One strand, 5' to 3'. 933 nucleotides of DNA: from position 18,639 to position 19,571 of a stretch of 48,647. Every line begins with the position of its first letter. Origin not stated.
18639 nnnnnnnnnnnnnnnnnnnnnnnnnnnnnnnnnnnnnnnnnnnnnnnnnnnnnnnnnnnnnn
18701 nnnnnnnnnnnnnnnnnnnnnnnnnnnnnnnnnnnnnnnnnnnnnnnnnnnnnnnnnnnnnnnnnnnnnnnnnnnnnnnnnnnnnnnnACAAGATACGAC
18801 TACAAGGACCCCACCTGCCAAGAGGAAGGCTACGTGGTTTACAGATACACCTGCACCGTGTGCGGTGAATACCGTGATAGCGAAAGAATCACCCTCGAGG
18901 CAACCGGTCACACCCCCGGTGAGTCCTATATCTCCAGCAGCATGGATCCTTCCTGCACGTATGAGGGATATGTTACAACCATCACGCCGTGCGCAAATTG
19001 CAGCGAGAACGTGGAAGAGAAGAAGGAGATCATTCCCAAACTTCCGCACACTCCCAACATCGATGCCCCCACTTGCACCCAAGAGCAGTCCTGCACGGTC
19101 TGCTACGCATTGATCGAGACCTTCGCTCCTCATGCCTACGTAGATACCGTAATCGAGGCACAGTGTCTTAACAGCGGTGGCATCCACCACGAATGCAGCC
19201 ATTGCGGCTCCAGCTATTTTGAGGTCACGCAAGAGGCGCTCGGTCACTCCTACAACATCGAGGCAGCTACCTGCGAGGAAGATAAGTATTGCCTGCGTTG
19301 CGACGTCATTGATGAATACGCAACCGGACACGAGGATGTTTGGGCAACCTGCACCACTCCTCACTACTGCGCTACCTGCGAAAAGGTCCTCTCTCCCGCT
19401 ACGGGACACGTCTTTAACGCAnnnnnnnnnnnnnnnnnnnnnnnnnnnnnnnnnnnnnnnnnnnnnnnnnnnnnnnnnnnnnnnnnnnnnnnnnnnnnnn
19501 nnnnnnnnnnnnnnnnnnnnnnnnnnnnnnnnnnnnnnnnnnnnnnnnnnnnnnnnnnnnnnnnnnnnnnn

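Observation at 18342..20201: About 1.9 kb of the 2778-aa gene is a mixed array of 20 CxxC modules, embedded between MBG-type repeats and an unassigned C-terminal domain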

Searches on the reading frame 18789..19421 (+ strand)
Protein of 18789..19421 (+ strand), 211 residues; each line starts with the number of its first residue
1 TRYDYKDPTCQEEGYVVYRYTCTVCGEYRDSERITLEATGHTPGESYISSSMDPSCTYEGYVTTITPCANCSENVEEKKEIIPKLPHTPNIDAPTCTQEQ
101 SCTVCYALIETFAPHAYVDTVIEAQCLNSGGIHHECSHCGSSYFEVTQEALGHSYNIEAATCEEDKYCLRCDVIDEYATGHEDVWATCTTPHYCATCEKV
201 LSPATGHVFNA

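Call 34: predict_structure(alignment_id=A2)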
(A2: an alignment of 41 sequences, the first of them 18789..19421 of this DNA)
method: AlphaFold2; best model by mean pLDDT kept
length: 211 residues; sequences in the alignment: 41
mean_pLDDT: 94.9   pTM: 0.54
mean pLDDT of the five models: 94.9, 94.8, 94.3, 94.2, 93.2
residues with pLDDT >= 90: 200; 70-90: 10; 50-70: 1; < 50: 0
segments of 3 or more residues with pLDDT < 50: none
pLDDT, mean of each block of 10 residues (from residue 1): 93 95 93 95 96 97 97 96 98 97 97 97 97 97 97 94 93 93 92 92 89 64
secondary structure, 60 per line:
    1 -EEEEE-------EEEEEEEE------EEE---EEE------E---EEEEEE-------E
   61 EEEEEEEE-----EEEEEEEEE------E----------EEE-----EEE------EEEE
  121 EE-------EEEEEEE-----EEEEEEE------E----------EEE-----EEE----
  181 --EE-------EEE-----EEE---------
elements in order: E2-6 E14-21 E28-30 E34-36 E47-52 E60-68 E74-82 E100-102 E108-110 E117-122 E130-136 E142-148 E166-168 E174-176 E192-194 E200-202
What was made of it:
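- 18342..19976 (+): Regular module array, aa 1881-2425, with 16 modules. C1-C2 spacings in order are 5,5,10,11,11,11,5,9,5,5,5,5,5,5,9,10. AF2 of aa 2030-2240 gives pLDDT 94.9 and an all-beta structure (call 34).
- The model is all-beta, with strands placed around C1 and the CxxC turn (call 34). pTM is only 0.54 (call 34). The CxxC sits in a beta-turn, the classical zinc-knuckle position (call 34).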

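Call 36: fold_search(model_id=the predicted structure, library=pdb)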
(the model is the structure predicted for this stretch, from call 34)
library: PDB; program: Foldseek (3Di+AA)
matches with E <= 10: 541; with E <= 0.001: 0
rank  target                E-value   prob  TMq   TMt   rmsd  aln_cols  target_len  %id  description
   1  9rsd_7                1.7e-01  0.12  0.12  0.07  46.5       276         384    9  Ternary complex of a charged molecular glue degrader ZZ1-SO2H, BRD4(BD1) neosubstrate, and the CTLH E3 ligase receptor (released 2026-04-08)
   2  7kzp_O                2.3e-01  0.15  0.13  0.04  42.0       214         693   10  Structure of the human Fanconi anaemia Core complex (released 2021-03-10)
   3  2qzp_B                2.7e-01  0.11  0.12  0.05  39.6       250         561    9  Crystal structure of mutation of an acylptide hydrolase/esterase from Aeropyrum pernix K1 (released 2007-10-02)
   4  1ueb_A                3.3e-01  0.14  0.13  0.15  35.7       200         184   10  Crystal structure of translation elongation factor P from Thermus thermophilus HB8 (released 2004-05-25)
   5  4fum                  3.6e-01  0.07  0.09  0.09  24.3       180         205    7  Structural basis for Zn2+-dependent intercellular adhesion in staphylococcal biofilms (released 2013-01-16)
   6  6qsh                  4.9e-01  0.05  0.08  0.07  31.2       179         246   11  Crystal structure of the hybrid bioinorganic complex of Pizza6S linked by the 1:2 Ce-substituted Keggin (released 2020-03-18)
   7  6u42_5L               5.4e-01  0.10  0.15  0.06  37.7       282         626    7  Natively decorated ciliary doublet microtubule (released 2019-11-13)
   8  1ve7_A                6.3e-01  0.06  0.10  0.04  35.8       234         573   10  Crystal structure of an acylpeptide hydrolase/esterase from Aeropyrum pernix K1 in complex with p-nitrophenyl phosphat (released 2004-11-02)
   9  5n47_D                6.6e-01  0.08  0.15  0.12  27.9       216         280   10  Structure of Anticalin N7E in complex with the three-domain fragment Fn7B8 of human oncofetal fibronectin (released 2018-02-14)
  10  7mx5_A                6.6e-01  0.05  0.08  0.05  29.1       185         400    9  Crystal structure of TolB from Acinetobacter baumannii (released 2021-05-26)
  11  3zwl_B                6.9e-01  0.11  0.13  0.09  31.0       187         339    7  Structure of eukaryotic translation initiation factor eIF3i complex with eIF3b C-terminus (655-700) (released 2011-10-05)
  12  3iuj                  7.3e-01  0.08  0.13  0.05  32.1       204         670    6  apPEP_WT2 opened state (released 2010-05-05)
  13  3inb_A                7.3e-01  0.07  0.12  0.08  35.2       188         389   12  Structure of the measles virus hemagglutinin bound to the CD46 receptor (released 2009-12-22)
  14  6crn_B                7.6e-01  0.06  0.10  0.07  31.8       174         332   12  Structure of the USP15 deubiquitinase domain in complex with a high-affinity first-generation Ubv (released 2019-01-23)
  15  2bkl_B                7.6e-01  0.05  0.10  0.04  34.1       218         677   10  Structural and Mechanistic Analysis of Two Prolyl Endopeptidases: Role of Inter-Domain Dynamics in Catalysis and Speci (released 2005-03-09)
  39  4fuo                  1.3e+00  0.06  0.12  0.12  23.9       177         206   11  Structural basis for Zn2+-dependent intercellular adhesion in staphylococcal biofilms (released 2013-01-16)
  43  5tu7_A                1.4e+00  0.15  0.17  0.23   8.7        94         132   15  Crystal structure of Staphylococcus epidermidis Aap G511-spacer-G513 (consensus G5-spacer-consensus G5) (released 2016-12-21)
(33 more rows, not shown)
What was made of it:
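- On Aap/SasG G5-E zinc-dependent rods: Foldseek matches to 4fum, 4fuo and 5tu7 have E 0.36-1.4 and TM 0.09-0.23 (call 36).
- Elongated Zn-dependent Aap G5 rods appear among the noise-level Foldseek matches (4fum, 4fuo, 5tu7; call 36).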

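Call 38: search_protein_representatives(alignment_id=A2)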
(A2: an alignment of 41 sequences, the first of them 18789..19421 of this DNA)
Query: 41 sequences, 180 profile positions. Proteins with E-value up to 0.001 (for the whole library): 75613; up to 1e-10: 45432; up to 1e-30: 15448. The best 150 are listed.
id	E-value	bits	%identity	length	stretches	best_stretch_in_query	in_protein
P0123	0.0e+00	1808.5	-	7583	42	4-178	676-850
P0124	0.0e+00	1738.4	-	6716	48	6-178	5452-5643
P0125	0.0e+00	1574.7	-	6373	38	4-149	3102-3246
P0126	0.0e+00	1504.7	-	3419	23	3-153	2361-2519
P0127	0.0e+00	1484.2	-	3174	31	3-151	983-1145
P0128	0.0e+00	1434.4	-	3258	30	3-167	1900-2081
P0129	0.0e+00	1397.6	-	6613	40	4-149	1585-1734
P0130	0.0e+00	1392.7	-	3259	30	3-149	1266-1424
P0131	0.0e+00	1389.6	-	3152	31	4-104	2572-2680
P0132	0.0e+00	1385.6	-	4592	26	4-160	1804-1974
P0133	0.0e+00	1334.9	-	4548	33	7-171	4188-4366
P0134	0.0e+00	1271.1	-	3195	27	3-149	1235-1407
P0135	0.0e+00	1251.5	-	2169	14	3-172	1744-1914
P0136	0.0e+00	1242.5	-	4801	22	4-170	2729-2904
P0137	0.0e+00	1223.0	-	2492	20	2-147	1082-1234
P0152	0.0e+00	1119.2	-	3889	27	4-149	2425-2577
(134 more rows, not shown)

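Call 53: search_solved_structures(query=A2, max_evalue=10, show_alignments=2)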
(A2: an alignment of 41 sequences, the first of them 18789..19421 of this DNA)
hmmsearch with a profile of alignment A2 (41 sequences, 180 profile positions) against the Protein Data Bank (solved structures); distinct sequences matched with E-value up to 10: 22.
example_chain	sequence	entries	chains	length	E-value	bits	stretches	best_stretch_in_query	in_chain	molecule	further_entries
9qa6_A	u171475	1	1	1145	1.9e-07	34.1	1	34-147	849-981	IgA protease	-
2dlq_A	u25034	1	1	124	0.0043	19.9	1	55-170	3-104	GLI-Kruppel family member HKR3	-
2egp_A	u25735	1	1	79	0.0046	19.8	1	87-146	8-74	Tripartite motif-containing protein 34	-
1mey_C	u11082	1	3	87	0.038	16.8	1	60-139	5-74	CONSENSUS ZINC FINGER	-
2yt9_A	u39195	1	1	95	0.041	16.7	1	55-136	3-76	zinc finger-containing protein 1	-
1x6h_A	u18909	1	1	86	0.072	15.9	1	53-103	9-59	Transcriptional repressor CTCF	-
5yj3_C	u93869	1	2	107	0.077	15.8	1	56-138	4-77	Telomere zinc finger-associated protein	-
2kmk_A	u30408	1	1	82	0.08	15.8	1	58-104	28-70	Zinc finger protein Gfi-1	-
7txc_E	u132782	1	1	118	0.09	15.6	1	59-137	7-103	Hypermethylated in cancer 2 protein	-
7mc1_A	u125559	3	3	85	0.1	15.4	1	60-135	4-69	Isoform 2 of Zinc finger and BTB domain-containing protein 17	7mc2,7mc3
2cot_A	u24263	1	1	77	0.26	14.1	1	58-103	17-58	Zinc finger protein 435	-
2waq_A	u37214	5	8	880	0.28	14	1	92-170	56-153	DNA-DIRECTED RNA POLYMERASE RPO1N SUBUNIT | DNA-DIRECTED RNA POLYMERASE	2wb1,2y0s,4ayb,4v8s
2jox_A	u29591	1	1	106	0.35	13.7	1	115-172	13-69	Churchill protein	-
2pmz_A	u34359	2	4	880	0.4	13.5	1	92-170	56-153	DNA-directed RNA polymerase subunit A | DNA-directed RNA polymerase subunit A'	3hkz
1qdb_A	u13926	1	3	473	0.44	13.3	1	55-105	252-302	CYTOCHROME C NITRITE REDUCTASE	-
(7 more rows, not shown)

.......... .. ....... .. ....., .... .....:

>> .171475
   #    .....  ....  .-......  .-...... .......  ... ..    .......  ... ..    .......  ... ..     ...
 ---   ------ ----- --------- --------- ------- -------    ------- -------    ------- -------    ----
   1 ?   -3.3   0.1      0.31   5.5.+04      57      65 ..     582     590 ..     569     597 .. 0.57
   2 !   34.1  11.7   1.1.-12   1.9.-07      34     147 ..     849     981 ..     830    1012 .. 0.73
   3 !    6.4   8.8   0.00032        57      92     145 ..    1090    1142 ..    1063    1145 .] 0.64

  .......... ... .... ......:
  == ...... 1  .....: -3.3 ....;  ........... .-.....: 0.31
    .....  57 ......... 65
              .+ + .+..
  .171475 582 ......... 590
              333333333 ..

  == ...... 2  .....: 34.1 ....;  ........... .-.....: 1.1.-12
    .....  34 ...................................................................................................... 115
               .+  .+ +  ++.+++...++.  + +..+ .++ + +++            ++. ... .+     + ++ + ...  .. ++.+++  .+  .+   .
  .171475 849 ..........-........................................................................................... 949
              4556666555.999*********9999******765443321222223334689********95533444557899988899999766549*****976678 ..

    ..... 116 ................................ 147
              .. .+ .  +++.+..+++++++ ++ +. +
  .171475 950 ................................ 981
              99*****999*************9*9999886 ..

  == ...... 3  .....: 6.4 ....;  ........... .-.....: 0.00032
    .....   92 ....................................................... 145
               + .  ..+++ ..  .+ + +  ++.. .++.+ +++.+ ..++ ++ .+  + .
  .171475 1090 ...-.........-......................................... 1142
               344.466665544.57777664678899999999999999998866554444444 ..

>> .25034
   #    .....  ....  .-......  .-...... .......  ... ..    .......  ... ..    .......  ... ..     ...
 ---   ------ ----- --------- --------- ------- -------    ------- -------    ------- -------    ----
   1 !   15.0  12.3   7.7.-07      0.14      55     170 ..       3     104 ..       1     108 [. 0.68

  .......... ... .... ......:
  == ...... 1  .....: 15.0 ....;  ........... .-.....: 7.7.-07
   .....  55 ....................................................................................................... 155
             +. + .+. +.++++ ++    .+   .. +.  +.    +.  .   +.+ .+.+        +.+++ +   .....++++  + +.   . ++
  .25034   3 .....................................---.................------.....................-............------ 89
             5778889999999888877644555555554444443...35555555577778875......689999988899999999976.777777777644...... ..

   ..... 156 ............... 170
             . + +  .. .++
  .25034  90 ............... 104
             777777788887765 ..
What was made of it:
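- Profile match to T. ramosa IgAse (9qa6_A): E 1.9e-7 over three modules (call 53).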
